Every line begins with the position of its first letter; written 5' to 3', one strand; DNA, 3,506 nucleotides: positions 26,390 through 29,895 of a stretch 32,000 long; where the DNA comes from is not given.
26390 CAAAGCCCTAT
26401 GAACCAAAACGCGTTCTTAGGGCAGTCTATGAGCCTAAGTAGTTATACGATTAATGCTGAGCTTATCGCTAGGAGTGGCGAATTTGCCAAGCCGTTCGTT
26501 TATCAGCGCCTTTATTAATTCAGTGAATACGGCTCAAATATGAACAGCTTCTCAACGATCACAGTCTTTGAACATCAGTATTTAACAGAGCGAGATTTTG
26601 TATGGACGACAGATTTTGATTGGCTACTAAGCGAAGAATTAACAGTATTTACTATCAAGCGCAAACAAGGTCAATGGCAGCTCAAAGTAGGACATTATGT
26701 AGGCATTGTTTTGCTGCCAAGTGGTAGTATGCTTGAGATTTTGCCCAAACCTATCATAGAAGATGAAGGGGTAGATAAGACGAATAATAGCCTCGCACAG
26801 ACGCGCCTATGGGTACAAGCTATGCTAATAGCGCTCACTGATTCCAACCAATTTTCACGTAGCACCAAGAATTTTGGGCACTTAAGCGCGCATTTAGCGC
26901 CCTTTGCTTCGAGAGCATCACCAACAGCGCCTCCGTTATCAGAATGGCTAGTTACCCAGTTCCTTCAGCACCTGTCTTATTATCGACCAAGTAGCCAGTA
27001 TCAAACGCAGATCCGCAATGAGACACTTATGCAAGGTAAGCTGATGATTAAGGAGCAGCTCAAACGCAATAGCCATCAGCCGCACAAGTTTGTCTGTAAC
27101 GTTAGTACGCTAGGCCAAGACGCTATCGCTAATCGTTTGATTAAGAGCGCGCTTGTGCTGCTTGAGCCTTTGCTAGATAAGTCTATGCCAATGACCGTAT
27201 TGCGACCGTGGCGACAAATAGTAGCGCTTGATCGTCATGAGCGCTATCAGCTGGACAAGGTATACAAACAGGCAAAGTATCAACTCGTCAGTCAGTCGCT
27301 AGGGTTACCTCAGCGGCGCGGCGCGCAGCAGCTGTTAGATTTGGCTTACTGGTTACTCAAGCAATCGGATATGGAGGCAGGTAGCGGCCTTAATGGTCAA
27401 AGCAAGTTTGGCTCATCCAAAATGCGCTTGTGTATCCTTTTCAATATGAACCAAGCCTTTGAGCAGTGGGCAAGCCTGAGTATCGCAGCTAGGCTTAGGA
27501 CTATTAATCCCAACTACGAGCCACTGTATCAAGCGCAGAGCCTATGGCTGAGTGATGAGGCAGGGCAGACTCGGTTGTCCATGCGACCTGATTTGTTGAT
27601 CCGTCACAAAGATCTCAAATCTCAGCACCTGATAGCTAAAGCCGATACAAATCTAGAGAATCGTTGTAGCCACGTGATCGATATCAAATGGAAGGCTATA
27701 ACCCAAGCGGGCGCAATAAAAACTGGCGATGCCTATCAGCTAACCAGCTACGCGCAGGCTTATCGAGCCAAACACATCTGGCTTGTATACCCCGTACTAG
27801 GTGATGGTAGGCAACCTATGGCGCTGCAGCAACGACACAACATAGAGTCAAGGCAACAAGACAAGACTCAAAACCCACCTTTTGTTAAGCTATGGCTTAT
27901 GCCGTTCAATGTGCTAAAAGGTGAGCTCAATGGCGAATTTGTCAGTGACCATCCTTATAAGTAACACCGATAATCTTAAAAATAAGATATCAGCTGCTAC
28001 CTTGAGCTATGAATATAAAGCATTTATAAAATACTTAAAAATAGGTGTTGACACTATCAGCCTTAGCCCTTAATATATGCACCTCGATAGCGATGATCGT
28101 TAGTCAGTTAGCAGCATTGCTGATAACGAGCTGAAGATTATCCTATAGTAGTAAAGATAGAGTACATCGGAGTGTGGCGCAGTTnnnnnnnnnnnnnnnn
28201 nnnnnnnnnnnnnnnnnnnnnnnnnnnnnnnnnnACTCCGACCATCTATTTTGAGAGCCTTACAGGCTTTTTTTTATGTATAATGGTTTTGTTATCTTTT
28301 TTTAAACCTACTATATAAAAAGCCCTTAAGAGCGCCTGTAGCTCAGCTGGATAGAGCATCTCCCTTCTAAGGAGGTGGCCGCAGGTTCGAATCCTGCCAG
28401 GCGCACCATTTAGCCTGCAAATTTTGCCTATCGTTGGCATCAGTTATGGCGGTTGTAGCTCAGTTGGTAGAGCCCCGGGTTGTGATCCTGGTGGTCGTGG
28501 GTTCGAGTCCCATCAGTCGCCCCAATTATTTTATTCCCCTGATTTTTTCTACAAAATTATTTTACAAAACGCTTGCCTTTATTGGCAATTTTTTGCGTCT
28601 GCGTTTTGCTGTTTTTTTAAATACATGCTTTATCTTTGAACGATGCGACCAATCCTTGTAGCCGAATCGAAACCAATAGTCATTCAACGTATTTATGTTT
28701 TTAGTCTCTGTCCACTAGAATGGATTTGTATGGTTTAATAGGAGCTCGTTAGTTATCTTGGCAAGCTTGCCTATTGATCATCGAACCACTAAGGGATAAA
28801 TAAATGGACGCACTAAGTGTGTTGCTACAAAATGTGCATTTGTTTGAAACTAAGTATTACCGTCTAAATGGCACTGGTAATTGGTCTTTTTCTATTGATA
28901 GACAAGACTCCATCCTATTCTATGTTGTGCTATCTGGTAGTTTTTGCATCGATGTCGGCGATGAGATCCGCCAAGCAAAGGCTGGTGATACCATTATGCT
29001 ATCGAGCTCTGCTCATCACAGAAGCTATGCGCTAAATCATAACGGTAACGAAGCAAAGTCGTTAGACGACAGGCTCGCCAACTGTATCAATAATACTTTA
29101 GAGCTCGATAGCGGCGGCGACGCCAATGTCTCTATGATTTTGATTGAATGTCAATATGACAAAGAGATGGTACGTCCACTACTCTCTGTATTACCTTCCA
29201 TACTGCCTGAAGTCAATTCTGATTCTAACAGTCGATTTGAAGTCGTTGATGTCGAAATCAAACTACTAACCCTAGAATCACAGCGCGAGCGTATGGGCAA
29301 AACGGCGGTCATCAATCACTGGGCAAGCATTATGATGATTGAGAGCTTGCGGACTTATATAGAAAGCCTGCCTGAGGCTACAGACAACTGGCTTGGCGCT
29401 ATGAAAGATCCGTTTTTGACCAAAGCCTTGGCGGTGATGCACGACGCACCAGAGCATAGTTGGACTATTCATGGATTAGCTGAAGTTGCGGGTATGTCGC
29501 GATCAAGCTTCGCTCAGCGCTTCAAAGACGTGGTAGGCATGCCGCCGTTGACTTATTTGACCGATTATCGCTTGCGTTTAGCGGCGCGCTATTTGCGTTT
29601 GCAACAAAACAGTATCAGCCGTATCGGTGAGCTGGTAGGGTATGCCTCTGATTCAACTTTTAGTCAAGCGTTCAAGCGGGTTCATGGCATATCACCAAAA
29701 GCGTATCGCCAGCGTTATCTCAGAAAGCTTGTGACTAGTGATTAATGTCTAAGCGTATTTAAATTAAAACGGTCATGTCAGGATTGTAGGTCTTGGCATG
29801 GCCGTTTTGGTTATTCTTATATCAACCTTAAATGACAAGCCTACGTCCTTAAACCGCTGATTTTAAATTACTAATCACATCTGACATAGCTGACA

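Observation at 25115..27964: McrBC-type restriction module whose McrB lacks an N-terminal reader domain and carries ~145 aa of unassigned sequence after Walker A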

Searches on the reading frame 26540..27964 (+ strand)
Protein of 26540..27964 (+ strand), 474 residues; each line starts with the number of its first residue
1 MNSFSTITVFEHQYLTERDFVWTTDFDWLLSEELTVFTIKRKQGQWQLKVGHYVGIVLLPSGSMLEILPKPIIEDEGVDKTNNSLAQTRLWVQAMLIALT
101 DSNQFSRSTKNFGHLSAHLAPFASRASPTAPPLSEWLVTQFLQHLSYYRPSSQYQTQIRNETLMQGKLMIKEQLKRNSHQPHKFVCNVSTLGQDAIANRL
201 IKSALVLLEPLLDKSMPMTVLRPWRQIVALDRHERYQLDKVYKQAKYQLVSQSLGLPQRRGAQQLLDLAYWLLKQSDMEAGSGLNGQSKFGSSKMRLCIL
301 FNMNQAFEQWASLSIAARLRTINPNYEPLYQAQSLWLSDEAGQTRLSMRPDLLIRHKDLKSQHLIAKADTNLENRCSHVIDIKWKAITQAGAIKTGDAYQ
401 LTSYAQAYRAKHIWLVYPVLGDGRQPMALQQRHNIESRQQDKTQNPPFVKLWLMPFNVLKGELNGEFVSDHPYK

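Call 3: search_protein_families(library=pfam, proteins=[window:26540-27964:+], max_evalue=1)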
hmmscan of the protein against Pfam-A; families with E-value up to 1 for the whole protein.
window:26540-27964:+ (474 aa): 2 families
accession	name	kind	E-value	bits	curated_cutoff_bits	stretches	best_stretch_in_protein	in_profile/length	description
PF10117.15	McrBC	-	1.4e-34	119.9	23.9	1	48-418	1-318/318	McrBC 5-methylcytosine restriction system component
PF01050.24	MannoseP_isomer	-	0.23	12.1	23.6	0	216-252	8-44/116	Mannose-6-phosphate isomerase C-terminal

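Call 4: search_protein_families(library=ncbifam, proteins=[window:26540-27964:+], max_evalue=1)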
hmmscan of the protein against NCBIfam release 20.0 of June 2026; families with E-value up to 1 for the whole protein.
window:26540-27964:+ (474 aa): 1 family
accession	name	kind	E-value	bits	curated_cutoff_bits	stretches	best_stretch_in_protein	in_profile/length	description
NF007277.0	PRK09736.1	equivalog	5.9e-06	25.6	338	1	140-208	49-117/353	5-methylcytosine-specific restriction endonuclease system specificity protein McrC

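Call 5: search_protein_families(library=padloc, proteins=[window:26540-27964:+], max_evalue=1)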
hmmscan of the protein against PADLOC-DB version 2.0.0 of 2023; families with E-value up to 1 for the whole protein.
window:26540-27964:+ (474 aa): 0 families

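Call 25: search_solved_structures(query=window:26540-27964:+, max_evalue=1, show_alignments=2)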
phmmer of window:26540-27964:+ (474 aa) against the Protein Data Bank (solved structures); distinct sequences matched with E-value up to 1: 1.
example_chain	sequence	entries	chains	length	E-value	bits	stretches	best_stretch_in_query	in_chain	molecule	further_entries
6ut5_G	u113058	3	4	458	0.0023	20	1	48-203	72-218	McrBC 5-methylcytosine restriction system component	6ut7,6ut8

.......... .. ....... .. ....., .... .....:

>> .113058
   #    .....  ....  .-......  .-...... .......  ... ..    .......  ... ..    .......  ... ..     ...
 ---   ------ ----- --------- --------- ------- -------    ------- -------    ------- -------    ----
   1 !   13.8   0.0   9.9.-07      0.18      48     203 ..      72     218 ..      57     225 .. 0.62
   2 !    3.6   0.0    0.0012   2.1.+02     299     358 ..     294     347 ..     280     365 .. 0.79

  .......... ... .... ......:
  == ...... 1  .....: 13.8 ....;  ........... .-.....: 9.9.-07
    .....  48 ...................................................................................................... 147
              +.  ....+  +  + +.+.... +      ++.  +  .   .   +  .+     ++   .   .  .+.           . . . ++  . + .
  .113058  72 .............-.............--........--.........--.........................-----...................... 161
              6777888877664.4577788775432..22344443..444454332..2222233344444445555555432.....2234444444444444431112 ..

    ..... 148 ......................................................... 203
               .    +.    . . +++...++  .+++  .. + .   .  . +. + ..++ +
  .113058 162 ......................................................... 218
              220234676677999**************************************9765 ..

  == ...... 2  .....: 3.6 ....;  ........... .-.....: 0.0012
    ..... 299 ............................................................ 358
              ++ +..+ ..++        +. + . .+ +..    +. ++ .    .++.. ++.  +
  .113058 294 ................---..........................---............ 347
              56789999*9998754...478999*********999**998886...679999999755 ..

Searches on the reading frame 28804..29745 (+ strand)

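Call 17: search_protein_families(library=pfam, proteins=[window:28804-29745:+], max_evalue=0.001)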
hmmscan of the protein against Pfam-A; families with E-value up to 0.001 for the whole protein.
window:28804-29745:+ (313 aa): 3 families
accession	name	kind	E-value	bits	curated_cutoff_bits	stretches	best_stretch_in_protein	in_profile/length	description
PF12833.13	HTH_18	-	8.9e-23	80.8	33.6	1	225-304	1-80/80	Helix-turn-helix domain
PF12852.13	Cupin_6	-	2.3e-20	73.5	26.7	1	2-187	1-183/183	Cupin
PF00165.29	HTH_AraC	-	1.2e-14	54.4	26.6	1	266-303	6-42/42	Bacterial regulatory helix-turn-helix proteins, AraC family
